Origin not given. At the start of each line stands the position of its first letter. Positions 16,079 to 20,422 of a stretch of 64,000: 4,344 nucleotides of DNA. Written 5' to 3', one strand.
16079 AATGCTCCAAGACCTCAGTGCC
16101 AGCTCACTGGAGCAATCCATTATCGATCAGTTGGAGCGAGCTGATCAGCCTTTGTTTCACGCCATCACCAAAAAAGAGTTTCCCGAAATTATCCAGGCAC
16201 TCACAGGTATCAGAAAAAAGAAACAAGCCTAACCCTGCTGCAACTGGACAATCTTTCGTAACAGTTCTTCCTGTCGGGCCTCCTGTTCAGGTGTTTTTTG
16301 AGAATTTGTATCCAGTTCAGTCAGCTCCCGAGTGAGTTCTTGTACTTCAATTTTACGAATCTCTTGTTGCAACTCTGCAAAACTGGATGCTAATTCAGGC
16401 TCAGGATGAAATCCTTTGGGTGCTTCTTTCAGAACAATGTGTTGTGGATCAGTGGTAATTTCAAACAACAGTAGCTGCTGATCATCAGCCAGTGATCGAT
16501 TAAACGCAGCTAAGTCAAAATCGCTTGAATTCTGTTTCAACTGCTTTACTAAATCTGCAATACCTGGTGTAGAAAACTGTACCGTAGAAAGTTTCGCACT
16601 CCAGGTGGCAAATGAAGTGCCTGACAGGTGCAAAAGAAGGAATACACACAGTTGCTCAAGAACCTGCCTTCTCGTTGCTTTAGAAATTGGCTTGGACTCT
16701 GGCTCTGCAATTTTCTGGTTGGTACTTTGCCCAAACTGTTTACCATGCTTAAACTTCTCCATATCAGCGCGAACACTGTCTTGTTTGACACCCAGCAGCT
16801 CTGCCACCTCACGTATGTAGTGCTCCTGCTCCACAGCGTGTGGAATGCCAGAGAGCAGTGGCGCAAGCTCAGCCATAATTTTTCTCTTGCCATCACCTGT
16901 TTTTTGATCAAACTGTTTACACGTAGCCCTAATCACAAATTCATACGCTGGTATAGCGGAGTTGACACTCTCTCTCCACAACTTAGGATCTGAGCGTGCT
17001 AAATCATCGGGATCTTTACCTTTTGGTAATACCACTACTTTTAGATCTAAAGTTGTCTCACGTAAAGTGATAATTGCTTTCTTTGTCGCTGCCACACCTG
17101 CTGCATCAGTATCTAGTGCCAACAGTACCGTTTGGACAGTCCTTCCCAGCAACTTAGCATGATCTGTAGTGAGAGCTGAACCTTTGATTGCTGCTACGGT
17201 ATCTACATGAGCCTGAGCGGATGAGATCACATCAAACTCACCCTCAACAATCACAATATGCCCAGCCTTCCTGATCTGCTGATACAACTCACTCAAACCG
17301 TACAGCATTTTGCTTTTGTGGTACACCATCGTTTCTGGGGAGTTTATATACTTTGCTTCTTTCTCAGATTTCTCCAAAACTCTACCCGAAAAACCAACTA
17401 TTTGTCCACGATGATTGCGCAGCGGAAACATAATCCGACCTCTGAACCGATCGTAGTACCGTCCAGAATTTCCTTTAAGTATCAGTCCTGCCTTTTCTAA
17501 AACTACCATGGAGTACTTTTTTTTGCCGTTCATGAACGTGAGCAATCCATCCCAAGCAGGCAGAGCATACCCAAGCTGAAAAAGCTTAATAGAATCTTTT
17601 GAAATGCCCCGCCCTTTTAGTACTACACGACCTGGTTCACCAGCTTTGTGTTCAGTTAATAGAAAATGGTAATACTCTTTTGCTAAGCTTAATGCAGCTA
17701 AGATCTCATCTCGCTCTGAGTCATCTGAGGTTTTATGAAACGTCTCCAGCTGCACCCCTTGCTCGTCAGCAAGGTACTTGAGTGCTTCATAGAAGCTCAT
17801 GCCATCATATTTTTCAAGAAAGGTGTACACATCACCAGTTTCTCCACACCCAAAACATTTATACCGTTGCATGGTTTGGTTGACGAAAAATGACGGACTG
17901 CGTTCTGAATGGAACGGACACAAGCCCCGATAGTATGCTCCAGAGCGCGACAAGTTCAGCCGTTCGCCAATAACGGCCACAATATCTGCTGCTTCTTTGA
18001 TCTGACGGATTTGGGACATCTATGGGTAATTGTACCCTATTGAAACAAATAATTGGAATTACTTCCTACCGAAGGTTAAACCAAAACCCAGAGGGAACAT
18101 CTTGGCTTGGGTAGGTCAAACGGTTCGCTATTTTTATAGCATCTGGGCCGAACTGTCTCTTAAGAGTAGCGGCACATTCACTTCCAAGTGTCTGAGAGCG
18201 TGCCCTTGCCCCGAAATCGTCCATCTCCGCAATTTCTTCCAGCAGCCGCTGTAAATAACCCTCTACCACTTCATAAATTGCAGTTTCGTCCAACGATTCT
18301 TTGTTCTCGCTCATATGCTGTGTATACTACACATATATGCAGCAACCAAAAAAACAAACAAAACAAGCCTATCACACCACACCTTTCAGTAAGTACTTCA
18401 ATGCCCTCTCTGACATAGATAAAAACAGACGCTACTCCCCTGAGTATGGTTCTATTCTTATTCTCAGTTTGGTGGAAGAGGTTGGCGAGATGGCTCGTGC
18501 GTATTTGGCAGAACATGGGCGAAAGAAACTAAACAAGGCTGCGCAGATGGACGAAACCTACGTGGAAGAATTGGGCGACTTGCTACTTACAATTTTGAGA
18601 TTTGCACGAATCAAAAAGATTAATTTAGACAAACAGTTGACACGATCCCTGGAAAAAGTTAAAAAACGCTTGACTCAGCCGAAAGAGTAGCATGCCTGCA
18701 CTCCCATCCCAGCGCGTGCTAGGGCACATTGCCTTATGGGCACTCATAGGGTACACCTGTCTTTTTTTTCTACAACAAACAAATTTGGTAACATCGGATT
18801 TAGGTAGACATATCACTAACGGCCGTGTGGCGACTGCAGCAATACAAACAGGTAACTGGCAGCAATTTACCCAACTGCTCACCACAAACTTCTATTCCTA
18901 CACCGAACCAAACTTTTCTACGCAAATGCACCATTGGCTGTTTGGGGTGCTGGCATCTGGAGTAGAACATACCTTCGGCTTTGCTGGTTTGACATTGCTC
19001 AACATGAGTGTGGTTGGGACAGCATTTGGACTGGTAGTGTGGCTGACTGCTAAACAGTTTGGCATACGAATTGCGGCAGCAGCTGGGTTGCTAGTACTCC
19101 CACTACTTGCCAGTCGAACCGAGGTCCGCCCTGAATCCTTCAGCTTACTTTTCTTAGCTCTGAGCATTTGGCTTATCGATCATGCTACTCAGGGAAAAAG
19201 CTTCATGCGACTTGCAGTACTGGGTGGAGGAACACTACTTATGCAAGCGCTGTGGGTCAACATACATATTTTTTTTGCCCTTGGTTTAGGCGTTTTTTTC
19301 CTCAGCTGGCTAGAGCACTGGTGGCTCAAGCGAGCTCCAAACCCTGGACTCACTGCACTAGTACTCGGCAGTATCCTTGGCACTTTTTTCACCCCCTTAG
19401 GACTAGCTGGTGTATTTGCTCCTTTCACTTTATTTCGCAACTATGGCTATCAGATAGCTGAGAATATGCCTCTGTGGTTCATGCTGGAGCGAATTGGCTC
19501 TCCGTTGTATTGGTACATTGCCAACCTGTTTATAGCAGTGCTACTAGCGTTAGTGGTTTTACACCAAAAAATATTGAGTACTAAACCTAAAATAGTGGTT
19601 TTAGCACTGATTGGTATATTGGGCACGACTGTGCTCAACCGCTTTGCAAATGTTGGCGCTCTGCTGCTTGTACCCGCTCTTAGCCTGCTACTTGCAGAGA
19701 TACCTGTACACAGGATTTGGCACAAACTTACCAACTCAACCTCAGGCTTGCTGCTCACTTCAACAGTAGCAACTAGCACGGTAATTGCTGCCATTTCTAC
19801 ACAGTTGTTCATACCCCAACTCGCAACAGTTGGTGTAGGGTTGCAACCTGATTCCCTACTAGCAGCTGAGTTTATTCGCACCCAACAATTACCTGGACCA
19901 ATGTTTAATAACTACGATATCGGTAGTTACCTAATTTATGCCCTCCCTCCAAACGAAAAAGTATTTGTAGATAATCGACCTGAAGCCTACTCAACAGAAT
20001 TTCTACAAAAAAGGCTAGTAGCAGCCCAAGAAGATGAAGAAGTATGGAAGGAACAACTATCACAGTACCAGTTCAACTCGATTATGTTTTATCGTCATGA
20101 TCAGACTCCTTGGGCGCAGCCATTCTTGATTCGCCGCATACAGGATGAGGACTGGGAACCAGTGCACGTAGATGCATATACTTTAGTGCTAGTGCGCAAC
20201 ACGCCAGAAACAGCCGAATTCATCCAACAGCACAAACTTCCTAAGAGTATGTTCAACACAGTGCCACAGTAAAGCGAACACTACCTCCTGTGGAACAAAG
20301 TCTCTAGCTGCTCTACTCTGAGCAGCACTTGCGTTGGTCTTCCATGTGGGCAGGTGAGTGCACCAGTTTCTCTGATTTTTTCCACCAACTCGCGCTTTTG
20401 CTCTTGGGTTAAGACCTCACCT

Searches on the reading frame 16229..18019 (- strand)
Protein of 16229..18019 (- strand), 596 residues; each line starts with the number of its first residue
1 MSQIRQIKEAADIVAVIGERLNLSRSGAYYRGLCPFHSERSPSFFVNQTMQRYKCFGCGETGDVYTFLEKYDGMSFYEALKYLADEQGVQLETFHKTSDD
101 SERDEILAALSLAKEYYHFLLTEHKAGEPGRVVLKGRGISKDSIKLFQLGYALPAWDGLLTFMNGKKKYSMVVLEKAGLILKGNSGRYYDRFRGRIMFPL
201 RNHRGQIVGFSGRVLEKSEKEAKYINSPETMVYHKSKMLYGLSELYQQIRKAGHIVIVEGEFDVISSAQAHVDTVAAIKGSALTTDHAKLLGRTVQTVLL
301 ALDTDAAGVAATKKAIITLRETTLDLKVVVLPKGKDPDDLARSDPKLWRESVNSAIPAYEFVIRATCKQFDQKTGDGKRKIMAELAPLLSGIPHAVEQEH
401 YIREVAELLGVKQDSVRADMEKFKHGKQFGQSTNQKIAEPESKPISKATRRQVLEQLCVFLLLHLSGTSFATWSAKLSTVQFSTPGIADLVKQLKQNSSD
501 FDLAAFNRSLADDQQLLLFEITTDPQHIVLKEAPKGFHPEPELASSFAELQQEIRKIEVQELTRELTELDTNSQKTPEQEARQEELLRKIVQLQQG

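Call 9: find_related_loci(query=window:16229-18019:-, collection=genome_contigs, flank=10000)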
Query window:16229-18019:- (596 aa) in genome_contigs; peptide patterns used: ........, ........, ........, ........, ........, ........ (x = any residue, [..] = any of these).
141 stretches matched a pattern; 1 encode a relative of the query (tblastn E <= 1e-3); 1 distinct loci.
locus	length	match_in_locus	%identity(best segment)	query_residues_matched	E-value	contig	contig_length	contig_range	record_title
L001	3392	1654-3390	79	1-583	0e+0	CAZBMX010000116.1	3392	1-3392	MAG TPA_asm: uncultured Pseudomonadales bacterium isolate SRP192515_co1_124 genome assembly, contig: NODE_32967_length_3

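Call 20: find_related_loci(query=window:16229-18019:-, collection=metagenome_contigs, flank=10000)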
Query window:16229-18019:- (596 aa) in metagenome_contigs; peptide patterns used: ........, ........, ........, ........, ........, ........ (x = any residue, [..] = any of these).
232 stretches matched a pattern, but none encodes a relative of the query by tblastn (E <= 1e-3).

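Call 81: search_protein_families(library=pfam, proteins=[window:16229-18019:-], max_evalue=0.001)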
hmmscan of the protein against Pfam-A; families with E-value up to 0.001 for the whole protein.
window:16229-18019:- (596 aa): 7 families
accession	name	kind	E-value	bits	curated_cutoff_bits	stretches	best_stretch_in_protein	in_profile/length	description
PF08275.17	DNAG_N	-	3.3e-38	131.1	26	1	117-244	2-126/128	DNA primase catalytic core, N-terminal domain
PF01807.25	Zn_ribbon_DnaG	-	8.5e-32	109.3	24.9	1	3-93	5-95/98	CHC2 zinc finger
PF13155.12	Toprim_2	-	5.2e-19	68.8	22.1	1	256-340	1-87/88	Toprim-like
PF10410.14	DnaB_bind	-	2.5e-15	56.9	20.6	1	359-413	1-55/56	DnaB-helicase binding domain of primase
PF13662.12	Toprim_4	-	4e-12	46.6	25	1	254-329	2-84/85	Toprim domain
PF01751.28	Toprim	-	8.6e-10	39.1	23.1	1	255-319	2-80/96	Toprim domain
PF13362.12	Toprim_3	-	7.3e-08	33.2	27.2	1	255-343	2-91/95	Toprim domain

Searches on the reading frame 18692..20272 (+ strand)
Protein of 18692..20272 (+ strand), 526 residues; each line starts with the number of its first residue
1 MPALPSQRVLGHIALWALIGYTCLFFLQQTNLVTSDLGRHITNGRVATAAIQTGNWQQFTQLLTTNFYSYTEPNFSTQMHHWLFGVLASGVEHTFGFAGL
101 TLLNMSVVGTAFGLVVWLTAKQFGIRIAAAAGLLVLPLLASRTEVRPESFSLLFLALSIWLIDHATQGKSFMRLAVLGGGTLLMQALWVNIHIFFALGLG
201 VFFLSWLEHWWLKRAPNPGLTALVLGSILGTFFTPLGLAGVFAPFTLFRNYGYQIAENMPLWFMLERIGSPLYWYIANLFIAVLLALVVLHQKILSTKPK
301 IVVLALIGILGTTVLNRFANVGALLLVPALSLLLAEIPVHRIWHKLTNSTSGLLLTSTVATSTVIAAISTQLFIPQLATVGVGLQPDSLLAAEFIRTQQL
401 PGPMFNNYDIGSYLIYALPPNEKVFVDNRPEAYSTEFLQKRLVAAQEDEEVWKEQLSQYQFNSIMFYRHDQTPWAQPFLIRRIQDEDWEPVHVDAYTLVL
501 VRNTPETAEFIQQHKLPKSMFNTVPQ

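Call 13: search_protein_families(library=pfam, proteins=[window:18692-20272:+], max_evalue=0.001)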
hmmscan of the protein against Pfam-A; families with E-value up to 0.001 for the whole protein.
window:18692-20272:+ (526 aa): 0 families

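Call 30: search_protein_families(library=padloc, proteins=[window:18692-20272:+], max_evalue=1)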
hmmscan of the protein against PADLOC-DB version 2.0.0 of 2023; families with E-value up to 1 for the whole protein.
window:18692-20272:+ (526 aa): 1 family
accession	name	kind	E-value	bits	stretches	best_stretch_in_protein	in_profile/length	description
PDLC00406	SduA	-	0.036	12.1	1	409-441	78-108/326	DUF4263 domain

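Call 31: search_protein_families(library=phrogs, proteins=[window:18692-20272:+], max_evalue=1)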
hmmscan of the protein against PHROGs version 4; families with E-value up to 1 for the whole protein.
window:18692-20272:+ (526 aa): 2 families
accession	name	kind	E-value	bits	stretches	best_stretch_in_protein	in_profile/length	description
phrog_10784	-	moron, auxiliary metabolic gene and host takeover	0.21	12.5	0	175-190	20-35/60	membrane protein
phrog_31540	-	unknown function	0.26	12.4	1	274-299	12-37/49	-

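Call 87: search_protein_families(library=ncbifam, proteins=[window:18692-20272:+], max_evalue=0.001)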
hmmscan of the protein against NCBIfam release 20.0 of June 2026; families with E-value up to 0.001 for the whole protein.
window:18692-20272:+ (526 aa): 0 families
